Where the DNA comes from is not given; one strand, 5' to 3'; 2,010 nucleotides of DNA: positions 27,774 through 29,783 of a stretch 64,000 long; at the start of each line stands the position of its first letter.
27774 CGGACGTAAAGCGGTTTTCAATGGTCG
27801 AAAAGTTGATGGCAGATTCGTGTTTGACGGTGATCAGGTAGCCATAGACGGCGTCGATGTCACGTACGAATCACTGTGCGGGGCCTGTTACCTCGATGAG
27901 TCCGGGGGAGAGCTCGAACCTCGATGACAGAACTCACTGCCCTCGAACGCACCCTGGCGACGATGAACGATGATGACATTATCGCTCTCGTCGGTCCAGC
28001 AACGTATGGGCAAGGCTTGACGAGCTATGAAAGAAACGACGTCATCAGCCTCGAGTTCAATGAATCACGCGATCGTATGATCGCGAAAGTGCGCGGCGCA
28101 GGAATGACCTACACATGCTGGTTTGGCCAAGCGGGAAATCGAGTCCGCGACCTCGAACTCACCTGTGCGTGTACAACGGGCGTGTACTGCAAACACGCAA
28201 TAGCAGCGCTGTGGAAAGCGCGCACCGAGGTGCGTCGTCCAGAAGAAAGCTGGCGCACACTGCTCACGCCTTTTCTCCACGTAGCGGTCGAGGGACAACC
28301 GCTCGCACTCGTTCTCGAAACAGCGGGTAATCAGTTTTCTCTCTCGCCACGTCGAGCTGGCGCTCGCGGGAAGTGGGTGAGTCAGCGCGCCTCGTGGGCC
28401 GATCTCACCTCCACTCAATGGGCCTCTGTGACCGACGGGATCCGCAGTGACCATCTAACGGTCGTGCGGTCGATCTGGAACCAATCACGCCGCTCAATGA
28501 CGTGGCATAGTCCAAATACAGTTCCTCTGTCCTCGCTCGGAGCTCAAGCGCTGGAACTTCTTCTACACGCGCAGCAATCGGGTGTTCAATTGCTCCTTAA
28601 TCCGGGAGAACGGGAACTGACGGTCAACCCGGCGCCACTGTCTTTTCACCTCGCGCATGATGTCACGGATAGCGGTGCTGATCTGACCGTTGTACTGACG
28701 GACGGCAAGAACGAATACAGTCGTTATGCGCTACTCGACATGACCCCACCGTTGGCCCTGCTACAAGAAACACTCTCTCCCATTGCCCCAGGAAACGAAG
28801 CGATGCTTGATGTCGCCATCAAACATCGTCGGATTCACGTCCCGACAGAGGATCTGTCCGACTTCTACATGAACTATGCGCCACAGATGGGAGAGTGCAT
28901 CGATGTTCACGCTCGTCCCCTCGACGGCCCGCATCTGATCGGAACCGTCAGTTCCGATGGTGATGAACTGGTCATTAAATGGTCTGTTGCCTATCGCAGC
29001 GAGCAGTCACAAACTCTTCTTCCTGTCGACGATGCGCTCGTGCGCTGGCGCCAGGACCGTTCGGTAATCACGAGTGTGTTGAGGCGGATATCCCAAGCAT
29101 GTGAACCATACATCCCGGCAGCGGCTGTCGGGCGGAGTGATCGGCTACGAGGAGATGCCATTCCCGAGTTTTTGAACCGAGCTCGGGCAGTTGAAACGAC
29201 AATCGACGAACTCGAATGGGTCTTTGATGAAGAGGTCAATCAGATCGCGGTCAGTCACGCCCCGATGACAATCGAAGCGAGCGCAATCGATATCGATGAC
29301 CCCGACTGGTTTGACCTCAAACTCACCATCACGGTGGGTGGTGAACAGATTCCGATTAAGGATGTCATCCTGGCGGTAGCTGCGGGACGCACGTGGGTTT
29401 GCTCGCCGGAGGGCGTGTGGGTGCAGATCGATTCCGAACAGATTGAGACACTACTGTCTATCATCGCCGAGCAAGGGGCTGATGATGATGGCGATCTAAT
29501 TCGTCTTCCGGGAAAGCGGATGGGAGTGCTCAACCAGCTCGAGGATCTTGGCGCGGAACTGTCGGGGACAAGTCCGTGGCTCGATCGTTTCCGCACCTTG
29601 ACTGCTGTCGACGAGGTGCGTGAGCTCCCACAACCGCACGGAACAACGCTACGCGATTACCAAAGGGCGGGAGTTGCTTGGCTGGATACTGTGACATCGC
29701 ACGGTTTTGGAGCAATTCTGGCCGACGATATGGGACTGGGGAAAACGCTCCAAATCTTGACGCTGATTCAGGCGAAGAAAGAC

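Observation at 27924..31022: SNF2 helicase with N-terminal SWIM finger translationally coupled to thymidine kinase inside the SOS locus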

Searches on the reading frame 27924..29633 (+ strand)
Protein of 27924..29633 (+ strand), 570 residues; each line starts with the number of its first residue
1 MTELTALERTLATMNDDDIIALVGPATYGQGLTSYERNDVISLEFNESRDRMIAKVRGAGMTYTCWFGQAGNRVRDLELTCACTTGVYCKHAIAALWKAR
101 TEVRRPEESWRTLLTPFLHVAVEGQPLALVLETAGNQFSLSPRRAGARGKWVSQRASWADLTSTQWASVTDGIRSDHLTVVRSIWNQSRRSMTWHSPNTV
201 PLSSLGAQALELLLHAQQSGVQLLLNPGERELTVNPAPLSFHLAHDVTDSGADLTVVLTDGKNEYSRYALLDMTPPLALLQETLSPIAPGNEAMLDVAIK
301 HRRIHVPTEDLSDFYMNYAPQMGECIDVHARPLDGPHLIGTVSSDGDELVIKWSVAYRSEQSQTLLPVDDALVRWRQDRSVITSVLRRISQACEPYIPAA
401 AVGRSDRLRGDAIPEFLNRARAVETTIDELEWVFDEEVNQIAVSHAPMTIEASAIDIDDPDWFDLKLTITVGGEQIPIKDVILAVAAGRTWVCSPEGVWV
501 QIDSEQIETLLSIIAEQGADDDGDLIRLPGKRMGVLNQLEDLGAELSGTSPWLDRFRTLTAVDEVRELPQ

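Call 35: search_solved_structures(query=window:27924-29630:+, max_evalue=1)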
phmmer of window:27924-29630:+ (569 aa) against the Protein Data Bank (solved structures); distinct sequences matched with E-value up to 1: 0.

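Call 36: find_homologous_proteins(query=window:27924-29630:+, max_evalue=0.00001)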
Query window:27924-29630:+ (569 aa): 7 proteins with E <= 0.00001 among 8000 candidates.
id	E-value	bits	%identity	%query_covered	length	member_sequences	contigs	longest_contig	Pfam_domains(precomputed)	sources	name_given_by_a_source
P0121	7.2e-78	281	47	50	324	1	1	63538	-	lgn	-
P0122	1.7e-58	217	34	90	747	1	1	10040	-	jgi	-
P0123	2.0e-49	187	29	97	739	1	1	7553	PF00176.30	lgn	-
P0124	6.8e-48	182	30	85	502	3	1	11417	-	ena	-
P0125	4.5e-43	166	34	63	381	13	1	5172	-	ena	-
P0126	5.1e-37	146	31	77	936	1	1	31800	PF00270.36,PF00176.30,PF00271.38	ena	-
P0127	4.0e-11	60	24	98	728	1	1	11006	PF00176.30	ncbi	ncbi:MAG TPA: SNF2-related protein, partial [Solirubrobacteraceae bacterium]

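Call 67: search_protein_representatives(protein=window:27924-29633:+)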
Query: 570 residues. Proteins with E-value up to 0.001 (for the whole library): 354; up to 1e-10: 72; up to 1e-30: 10. The best 150 are listed.
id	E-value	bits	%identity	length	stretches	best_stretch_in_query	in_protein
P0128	7.0e-109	381.5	36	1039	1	5-567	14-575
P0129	8.7e-108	377.9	38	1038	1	1-564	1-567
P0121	2.3e-78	280.8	49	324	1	6-288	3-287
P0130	1.3e-58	215.6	32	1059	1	10-566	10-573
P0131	9.2e-44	166.5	29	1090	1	11-569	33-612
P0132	2.7e-41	158.4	27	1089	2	8-191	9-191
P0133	1.1e-35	139.8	33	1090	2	78-323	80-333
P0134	6.5e-35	137.3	39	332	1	7-236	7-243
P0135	9.1e-34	133.5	43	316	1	6-204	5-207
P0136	1.1e-32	129.9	28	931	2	18-316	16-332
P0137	6.7e-29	117.5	26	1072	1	6-559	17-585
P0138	7.2e-28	114.1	29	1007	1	10-492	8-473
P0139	8.3e-25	104.0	31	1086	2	23-227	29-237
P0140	5.6e-23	97.9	27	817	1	12-567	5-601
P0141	2.0e-21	92.8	26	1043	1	7-542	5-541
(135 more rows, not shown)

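Call 68: predict_structure(alignment_id=A4)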
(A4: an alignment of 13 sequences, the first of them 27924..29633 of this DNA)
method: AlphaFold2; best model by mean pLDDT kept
length: 570 residues; sequences in the alignment: 13
mean_pLDDT: 78.3   pTM: 0.44
mean pLDDT of the five models: 78.3, 77.7, 74.7, 74.5, 72.0
residues with pLDDT >= 90: 74; 70-90: 372; 50-70: 107; < 50: 17
segments of 3 or more residues with pLDDT < 50: 118-125, 564-570
pLDDT, mean of each block of 10 residues (from residue 1): 76 83 88 93 89 93 93 86 93 93 72 62 54 76 71 77 64 65 82 72 78 73 73 70 80 83 76 73 72 70 80 78 66 81 87 87 83 78 89 79 72 87 88 88 85 76 83 83 84 85 89 76 70 81 74 60 47
secondary structure, 60 per line:
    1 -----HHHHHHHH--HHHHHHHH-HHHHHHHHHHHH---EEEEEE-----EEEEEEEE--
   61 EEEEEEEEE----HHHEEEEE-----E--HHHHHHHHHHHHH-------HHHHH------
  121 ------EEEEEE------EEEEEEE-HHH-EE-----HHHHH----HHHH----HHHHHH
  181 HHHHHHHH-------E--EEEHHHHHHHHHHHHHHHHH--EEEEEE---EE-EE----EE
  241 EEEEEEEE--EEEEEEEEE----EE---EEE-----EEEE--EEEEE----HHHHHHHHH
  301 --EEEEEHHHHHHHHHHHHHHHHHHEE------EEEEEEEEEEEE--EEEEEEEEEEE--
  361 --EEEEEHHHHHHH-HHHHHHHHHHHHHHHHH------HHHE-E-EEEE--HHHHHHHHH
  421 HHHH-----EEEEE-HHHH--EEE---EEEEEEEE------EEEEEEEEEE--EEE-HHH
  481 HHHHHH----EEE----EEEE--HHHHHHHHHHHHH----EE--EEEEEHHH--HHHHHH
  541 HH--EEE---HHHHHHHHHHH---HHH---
elements in order: H6-13 H16-23 H25-36 E40-45 E51-58 E61-69 E77-81 H90-102 H110-114 E127-132 E139-145 H158-162 H167-170 H175-188 E199-201 H202-218 E221-226 E239-248 E251-259 E269-271 E277-280 E283-287 H292-300 E303-307 H308-325 E334-345 E348-358 E363-367 H368-374 H376-392 E406-409 H412-424 E430-434 H436-439 E442-444 E448-455 E462-471 E474-476 H478-486 E491-493 E498-501 H504-516 E525-529 H535-542 E545-547 H551-561

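Call 78: search_protein_families(library=pfam, proteins=[window:27924-29633:+], max_evalue=5)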
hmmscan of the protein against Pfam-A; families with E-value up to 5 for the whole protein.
window:27924-29633:+ (570 aa): 1 family
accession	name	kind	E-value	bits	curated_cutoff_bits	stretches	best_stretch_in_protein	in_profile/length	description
PF04434.22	SWIM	-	0.00018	21.4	19.6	1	73-98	8-36/38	SWIM zinc finger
